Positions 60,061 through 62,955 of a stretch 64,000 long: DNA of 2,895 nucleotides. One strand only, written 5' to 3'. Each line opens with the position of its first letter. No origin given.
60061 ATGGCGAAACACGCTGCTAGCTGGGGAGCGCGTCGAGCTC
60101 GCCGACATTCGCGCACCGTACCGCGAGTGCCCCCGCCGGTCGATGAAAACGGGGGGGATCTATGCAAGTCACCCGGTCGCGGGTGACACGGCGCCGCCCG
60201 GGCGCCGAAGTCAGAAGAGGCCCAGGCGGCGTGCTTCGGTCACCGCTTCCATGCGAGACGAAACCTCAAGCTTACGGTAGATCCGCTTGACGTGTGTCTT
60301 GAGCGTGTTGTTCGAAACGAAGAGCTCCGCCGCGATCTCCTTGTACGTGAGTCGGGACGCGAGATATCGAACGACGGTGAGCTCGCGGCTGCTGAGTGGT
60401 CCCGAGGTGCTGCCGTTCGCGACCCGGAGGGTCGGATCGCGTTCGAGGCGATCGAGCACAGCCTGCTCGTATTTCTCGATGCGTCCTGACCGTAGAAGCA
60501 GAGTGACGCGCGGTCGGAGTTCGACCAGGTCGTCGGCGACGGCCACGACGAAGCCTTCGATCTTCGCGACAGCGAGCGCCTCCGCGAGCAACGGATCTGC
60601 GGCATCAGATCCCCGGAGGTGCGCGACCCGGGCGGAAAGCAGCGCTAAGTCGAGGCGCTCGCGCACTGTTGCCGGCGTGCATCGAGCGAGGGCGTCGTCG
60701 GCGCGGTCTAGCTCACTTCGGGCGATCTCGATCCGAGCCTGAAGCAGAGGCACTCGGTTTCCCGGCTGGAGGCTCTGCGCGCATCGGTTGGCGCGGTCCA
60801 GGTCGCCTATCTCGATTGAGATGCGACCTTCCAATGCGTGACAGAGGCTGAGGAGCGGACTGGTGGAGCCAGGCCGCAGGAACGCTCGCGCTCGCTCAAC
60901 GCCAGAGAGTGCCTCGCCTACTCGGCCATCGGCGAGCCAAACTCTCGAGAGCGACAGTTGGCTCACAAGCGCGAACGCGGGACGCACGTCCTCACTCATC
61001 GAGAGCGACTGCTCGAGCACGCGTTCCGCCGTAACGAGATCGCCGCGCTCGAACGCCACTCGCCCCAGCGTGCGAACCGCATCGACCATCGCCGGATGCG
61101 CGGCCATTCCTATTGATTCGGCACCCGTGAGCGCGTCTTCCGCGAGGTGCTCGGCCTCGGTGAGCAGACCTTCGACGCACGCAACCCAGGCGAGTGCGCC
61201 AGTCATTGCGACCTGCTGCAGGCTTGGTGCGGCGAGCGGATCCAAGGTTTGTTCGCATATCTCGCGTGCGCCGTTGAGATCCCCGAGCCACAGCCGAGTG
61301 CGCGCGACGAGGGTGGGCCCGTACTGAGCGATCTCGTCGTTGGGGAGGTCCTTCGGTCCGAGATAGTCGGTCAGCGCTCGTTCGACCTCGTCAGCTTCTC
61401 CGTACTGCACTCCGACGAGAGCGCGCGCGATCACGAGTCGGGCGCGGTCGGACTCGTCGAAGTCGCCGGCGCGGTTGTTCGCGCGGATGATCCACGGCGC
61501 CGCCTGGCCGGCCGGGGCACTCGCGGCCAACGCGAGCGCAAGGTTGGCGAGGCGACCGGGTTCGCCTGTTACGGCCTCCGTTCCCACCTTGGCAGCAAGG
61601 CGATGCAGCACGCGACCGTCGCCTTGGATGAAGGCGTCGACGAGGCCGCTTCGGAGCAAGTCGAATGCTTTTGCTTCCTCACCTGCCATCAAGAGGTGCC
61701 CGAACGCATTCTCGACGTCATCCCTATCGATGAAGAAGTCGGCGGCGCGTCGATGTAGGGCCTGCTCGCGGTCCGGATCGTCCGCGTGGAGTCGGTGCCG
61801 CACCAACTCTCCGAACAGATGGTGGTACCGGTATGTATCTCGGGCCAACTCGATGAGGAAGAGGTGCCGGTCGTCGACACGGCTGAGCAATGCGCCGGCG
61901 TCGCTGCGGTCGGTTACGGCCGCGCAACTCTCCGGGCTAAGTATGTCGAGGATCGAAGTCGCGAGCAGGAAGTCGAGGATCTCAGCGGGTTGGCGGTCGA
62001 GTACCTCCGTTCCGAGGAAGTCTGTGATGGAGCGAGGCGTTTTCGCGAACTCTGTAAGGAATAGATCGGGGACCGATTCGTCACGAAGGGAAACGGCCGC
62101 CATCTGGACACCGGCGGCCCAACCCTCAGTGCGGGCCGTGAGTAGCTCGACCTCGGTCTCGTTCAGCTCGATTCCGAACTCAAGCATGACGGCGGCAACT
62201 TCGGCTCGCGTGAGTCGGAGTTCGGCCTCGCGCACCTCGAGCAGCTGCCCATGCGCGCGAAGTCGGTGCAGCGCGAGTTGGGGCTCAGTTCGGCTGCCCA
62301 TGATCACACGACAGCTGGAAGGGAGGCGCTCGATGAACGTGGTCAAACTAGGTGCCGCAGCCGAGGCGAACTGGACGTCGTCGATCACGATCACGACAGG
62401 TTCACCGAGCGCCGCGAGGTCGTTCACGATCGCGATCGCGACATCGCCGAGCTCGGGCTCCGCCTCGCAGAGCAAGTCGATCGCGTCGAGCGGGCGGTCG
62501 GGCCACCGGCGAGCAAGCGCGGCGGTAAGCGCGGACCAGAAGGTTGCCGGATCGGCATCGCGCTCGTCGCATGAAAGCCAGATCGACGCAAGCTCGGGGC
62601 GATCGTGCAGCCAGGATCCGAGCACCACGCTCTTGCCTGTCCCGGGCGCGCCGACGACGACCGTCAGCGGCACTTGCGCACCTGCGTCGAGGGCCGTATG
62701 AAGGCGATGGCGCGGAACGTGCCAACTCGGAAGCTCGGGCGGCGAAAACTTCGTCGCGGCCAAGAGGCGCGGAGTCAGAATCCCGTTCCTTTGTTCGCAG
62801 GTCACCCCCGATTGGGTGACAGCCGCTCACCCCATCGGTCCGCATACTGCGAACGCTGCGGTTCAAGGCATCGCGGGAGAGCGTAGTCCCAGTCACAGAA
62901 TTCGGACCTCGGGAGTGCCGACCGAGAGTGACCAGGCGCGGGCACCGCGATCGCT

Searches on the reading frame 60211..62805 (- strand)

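Call 10: search_protein_families(library=pfam, proteins=[window:60211-62805:-], max_evalue=0.01)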
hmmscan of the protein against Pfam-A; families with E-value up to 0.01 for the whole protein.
window:60211-62805:- (864 aa): 12 families
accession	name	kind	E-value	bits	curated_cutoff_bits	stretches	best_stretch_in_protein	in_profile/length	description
PF17874.7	TPR_MalT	-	1.3e-19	71.2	45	1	538-754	86-317/336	MalT-like TPR region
PF00196.25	GerE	-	3.3e-16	59.1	23.5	1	803-857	2-56/57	Bacterial regulatory proteins, luxR family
PF13191.12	AAA_16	-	2.1e-09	38.5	32.6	1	34-158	11-156/167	AAA ATPase domain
PF13424.12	TPR_12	-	7.5e-08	32.9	30.1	1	538-605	9-76/77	Tetratricopeptide repeat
PF13401.12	AAA_22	-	0.00014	22.6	27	1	47-153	7-100/130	AAA domain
PF13556.12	HTH_30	-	0.00059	20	27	1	810-849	4-43/59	PucR C-terminal helix-turn-helix domain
PF08281.18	Sigma70_r4_2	-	0.00076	19.5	25.7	1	818-846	26-54/54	Sigma-70, region 4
PF13374.12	TPR_10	-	0.0015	18.9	27.5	0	579-607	7-35/42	Tetratricopeptide repeat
PF09976.15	TPR_21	-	0.0042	17.3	25.5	0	580-639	82-139/193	Tetratricopeptide repeat-like domain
PF25199.1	nSTAND_NTPase5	-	0.007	16.6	34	0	39-76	35-75/145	Novel STAND NTPase 5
PF13412.12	HTH_24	-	0.008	16.2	21.9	0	817-841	16-40/48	Winged helix-turn-helix DNA-binding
PF25060.1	ARM_TT21_2nd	-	0.008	16.1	27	0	568-620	216-268/270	Tetratricopeptide repeat protein 21 second ARM domain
